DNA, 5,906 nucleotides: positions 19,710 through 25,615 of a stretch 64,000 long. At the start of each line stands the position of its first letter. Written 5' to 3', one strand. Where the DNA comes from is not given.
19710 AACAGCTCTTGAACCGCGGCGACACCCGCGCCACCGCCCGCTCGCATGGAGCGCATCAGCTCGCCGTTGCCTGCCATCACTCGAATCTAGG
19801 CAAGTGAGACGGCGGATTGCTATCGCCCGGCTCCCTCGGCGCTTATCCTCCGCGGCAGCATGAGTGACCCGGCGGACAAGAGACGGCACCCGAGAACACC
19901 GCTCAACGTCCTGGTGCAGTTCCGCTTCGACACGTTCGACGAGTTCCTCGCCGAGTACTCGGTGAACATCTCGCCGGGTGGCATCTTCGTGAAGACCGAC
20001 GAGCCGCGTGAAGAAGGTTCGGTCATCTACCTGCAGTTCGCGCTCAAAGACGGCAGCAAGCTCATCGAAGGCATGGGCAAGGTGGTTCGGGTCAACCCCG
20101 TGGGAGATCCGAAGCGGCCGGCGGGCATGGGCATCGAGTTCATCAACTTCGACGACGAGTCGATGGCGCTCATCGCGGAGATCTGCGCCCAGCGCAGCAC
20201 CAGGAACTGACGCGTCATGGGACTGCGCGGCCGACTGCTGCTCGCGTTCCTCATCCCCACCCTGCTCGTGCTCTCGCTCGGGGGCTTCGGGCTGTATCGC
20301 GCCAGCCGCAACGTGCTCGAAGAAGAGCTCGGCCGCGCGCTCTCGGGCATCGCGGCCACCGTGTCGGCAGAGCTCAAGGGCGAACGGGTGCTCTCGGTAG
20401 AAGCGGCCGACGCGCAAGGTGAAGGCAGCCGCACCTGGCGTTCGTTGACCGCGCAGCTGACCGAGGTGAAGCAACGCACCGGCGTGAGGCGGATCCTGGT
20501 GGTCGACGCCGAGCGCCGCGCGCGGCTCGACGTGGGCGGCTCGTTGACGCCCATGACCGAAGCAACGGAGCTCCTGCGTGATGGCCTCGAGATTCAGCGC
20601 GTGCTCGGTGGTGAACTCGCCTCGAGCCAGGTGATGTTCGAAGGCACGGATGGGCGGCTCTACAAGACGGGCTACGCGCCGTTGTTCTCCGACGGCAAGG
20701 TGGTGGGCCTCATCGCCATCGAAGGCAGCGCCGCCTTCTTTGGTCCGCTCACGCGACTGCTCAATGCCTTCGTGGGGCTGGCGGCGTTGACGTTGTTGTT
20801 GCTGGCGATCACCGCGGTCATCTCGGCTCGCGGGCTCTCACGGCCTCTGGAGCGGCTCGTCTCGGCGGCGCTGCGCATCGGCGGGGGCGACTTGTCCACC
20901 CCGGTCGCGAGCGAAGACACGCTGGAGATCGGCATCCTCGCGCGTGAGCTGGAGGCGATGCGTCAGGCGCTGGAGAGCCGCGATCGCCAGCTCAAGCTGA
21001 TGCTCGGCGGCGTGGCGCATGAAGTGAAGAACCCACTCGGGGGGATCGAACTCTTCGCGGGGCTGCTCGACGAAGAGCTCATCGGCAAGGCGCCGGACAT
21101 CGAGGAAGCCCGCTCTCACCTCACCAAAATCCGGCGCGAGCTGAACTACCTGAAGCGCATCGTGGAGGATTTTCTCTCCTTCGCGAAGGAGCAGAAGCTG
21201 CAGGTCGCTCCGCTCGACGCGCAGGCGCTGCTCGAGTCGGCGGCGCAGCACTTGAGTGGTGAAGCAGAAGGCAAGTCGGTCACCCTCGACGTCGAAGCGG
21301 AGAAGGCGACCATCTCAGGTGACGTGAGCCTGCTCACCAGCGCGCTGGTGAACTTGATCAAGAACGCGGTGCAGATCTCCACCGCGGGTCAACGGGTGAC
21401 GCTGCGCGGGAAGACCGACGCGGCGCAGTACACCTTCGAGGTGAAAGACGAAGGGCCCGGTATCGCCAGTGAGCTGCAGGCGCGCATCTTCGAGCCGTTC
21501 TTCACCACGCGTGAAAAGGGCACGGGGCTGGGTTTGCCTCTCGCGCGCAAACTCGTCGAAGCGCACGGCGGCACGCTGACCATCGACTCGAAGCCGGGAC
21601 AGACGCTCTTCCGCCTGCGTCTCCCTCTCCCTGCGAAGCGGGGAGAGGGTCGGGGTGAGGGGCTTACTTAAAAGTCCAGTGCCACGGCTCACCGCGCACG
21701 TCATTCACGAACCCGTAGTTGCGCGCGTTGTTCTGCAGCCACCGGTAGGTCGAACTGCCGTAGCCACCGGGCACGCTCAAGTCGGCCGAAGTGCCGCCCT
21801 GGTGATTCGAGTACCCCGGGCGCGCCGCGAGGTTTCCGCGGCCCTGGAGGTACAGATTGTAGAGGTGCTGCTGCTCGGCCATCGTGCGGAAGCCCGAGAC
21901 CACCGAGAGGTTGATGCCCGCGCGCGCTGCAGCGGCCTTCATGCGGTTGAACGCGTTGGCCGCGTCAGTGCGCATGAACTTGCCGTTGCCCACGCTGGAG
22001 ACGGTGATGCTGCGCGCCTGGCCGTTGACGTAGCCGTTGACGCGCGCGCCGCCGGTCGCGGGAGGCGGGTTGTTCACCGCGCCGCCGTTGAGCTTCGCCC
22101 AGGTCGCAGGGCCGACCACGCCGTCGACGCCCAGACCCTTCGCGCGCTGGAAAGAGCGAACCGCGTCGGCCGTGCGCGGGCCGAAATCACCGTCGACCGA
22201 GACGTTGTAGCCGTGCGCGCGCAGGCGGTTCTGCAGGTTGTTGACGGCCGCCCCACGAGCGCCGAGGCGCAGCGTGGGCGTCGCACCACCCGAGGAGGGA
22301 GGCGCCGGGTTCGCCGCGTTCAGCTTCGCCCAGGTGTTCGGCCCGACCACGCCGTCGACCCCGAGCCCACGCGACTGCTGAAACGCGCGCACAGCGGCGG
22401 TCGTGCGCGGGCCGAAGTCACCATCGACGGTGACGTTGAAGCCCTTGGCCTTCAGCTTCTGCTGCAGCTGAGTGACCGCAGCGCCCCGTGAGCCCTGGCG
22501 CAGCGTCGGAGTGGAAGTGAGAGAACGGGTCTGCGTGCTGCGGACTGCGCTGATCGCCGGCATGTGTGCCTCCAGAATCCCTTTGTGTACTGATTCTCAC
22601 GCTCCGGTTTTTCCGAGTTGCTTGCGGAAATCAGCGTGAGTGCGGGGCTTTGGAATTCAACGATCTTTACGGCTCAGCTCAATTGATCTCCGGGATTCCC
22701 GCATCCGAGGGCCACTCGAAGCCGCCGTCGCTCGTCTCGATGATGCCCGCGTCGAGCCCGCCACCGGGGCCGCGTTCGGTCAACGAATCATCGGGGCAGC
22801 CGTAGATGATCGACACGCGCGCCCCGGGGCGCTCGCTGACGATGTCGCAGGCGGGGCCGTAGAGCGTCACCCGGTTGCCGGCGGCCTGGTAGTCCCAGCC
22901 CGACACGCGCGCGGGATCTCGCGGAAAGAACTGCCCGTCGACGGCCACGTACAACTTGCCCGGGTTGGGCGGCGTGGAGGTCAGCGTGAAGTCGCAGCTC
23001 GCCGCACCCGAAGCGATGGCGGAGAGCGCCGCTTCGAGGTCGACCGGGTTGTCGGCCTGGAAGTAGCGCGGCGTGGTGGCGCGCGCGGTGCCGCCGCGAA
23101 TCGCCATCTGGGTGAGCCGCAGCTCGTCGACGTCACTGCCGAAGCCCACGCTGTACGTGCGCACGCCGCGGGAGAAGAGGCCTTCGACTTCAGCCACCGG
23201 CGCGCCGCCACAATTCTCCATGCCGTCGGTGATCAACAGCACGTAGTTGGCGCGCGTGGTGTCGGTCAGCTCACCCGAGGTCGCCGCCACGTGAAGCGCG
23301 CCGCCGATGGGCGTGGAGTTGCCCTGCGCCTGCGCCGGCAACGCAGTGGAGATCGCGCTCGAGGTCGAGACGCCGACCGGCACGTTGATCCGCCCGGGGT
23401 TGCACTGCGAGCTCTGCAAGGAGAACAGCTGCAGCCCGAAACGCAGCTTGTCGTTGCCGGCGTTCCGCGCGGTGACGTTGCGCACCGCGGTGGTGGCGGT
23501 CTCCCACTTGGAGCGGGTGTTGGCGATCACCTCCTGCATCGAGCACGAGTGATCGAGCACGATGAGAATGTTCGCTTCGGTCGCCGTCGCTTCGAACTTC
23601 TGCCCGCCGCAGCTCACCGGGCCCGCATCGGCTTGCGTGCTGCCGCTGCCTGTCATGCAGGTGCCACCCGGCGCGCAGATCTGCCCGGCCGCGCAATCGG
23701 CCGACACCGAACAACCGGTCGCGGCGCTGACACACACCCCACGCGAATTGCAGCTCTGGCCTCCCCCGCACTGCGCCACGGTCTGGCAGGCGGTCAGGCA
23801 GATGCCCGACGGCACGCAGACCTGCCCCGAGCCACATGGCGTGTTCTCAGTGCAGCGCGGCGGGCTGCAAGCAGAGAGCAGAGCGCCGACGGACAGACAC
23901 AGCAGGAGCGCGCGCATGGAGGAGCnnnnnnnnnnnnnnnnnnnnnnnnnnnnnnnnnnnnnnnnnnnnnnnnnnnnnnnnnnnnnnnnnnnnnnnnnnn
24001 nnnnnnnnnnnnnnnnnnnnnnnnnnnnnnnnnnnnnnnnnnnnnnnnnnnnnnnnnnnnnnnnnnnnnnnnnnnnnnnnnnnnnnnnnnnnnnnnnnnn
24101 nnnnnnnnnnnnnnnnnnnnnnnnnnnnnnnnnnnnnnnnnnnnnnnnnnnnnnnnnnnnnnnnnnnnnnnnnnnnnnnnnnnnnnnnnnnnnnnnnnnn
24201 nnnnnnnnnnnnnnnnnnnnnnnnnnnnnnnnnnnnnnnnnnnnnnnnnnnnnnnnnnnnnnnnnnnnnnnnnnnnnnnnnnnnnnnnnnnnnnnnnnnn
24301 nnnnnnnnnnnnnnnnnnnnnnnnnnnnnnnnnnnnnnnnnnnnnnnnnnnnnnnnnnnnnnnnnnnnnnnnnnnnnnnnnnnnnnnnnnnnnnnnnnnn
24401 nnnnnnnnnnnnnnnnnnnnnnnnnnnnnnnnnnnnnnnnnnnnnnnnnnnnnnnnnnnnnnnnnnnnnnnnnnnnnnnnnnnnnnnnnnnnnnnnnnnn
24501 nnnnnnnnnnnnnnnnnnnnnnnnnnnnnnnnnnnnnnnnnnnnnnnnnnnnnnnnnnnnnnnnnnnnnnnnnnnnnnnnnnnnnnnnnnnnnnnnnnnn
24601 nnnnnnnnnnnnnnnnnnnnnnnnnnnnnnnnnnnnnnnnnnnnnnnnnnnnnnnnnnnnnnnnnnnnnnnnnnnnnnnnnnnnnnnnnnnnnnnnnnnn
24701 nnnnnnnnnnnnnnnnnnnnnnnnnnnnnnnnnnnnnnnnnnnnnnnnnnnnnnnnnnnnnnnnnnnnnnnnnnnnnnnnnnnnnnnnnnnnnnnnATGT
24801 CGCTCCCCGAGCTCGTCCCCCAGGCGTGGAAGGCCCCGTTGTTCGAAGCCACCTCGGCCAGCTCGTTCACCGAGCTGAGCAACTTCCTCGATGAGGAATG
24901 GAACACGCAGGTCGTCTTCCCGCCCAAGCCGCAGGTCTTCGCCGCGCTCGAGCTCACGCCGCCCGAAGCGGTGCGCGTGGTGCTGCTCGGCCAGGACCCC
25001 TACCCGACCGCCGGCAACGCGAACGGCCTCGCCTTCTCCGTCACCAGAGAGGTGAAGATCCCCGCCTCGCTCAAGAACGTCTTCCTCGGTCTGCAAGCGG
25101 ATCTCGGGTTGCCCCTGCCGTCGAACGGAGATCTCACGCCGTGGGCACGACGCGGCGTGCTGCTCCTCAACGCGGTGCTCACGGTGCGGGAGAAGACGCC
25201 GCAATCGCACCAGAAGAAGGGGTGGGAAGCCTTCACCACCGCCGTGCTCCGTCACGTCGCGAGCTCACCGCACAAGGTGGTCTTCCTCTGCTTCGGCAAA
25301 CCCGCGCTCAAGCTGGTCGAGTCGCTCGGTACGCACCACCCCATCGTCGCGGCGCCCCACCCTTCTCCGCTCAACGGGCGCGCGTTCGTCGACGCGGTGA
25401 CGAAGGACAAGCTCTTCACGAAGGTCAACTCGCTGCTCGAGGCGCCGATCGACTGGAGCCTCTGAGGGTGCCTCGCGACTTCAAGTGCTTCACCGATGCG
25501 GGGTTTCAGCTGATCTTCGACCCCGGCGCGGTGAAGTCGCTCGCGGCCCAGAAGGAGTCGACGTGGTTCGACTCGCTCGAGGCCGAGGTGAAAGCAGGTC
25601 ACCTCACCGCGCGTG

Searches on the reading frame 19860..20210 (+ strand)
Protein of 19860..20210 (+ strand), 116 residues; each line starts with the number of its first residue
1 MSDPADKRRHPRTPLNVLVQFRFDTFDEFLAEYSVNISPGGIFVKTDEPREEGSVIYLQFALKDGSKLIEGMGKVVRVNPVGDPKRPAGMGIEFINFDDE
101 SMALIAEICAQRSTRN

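Call 34: search_protein_families(library=pfam, proteins=[window:19860-20210:+], max_evalue=0.01)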
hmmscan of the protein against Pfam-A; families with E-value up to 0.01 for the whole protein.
window:19860-20210:+ (116 aa): 1 family
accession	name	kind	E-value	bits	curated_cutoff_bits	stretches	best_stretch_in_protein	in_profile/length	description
PF07238.19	PilZ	-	7.3e-15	55.6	22.5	1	6-111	1-102/102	PilZ domain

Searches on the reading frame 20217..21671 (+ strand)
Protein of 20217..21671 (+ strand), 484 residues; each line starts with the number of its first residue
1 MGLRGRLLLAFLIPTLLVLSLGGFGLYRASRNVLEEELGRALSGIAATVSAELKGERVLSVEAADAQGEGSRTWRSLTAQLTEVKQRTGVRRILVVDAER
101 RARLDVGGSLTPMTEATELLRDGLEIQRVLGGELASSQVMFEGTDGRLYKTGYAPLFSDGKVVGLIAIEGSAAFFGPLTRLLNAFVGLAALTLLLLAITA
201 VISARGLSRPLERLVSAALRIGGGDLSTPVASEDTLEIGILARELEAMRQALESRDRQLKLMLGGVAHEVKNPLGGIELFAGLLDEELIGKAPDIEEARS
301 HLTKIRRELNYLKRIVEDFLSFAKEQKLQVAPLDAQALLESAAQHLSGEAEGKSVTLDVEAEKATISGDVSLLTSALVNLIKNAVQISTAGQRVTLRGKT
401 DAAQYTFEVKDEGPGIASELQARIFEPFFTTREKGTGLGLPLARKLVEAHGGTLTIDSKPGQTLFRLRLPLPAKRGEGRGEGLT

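Call 34: search_protein_families(library=pfam, proteins=[window:20217-21671:+], max_evalue=0.01)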
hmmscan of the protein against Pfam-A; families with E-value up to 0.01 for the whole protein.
window:20217-21671:+ (484 aa): 4 families
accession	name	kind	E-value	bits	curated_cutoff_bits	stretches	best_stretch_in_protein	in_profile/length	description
PF02518.31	HATPase_c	-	7.2e-25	88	26.4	1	368-472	1-110/111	Histidine kinase-, DNA gyrase B-, and HSP90-like ATPase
PF00512.31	HisKA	-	7.1e-13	48.8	26.9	1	260-325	3-63/66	His Kinase A (phospho-acceptor) domain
PF00672.30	HAMP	-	5.6e-12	46.2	25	1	204-253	3-52/53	HAMP domain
PF13581.12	HATPase_c_2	-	5.3e-05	23.7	27.4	1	376-467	39-125/127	Histidine kinase-like ATPase domain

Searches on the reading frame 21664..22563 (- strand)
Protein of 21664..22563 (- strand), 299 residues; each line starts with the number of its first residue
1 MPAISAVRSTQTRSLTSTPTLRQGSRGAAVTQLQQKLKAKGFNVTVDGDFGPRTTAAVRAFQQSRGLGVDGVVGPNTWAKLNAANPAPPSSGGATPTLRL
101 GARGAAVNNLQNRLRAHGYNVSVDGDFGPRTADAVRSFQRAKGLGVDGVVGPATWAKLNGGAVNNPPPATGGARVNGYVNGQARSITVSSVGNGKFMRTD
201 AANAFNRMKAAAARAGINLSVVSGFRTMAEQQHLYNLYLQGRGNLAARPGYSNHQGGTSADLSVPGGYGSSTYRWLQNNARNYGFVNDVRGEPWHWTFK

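Call 34: search_protein_families(library=pfam, proteins=[window:21664-22563:-], max_evalue=0.01)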
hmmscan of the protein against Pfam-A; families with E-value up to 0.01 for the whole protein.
window:21664-22563:- (299 aa): 3 families
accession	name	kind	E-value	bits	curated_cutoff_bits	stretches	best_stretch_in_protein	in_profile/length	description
PF01471.23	PG_binding_1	-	3.7e-43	146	23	2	26-81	1-57/57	Putative peptidoglycan binding domain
PF02557.22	VanY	-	9.8e-20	71.1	25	1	196-298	3-129/132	D-alanyl-D-alanine carboxypeptidase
PF09374.15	PG_binding_3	-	4e-17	62.6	24.6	2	106-139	2-33/76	Predicted Peptidoglycan domain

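Call 79: search_protein_families(library=padloc, proteins=[window:21664-22563:-], max_evalue=0.01)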
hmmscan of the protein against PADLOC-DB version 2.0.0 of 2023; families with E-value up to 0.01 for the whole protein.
window:21664-22563:- (299 aa): 0 families

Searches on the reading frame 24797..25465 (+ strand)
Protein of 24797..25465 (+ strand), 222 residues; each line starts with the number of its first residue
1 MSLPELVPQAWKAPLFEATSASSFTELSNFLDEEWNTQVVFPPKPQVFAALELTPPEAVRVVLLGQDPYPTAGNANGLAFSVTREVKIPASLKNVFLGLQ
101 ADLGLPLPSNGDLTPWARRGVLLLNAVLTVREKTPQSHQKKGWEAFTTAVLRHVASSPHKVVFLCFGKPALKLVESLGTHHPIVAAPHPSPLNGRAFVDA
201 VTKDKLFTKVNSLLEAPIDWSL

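Call 34: search_protein_families(library=pfam, proteins=[window:24797-25465:+], max_evalue=0.01)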
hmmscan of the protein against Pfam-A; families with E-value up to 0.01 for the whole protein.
window:24797-25465:+ (222 aa): 1 family
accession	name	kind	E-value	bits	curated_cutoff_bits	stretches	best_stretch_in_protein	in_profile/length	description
PF03167.25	UDG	-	2.4e-15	57.3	24.3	1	55-212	5-138/141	Uracil DNA glycosylase superfamily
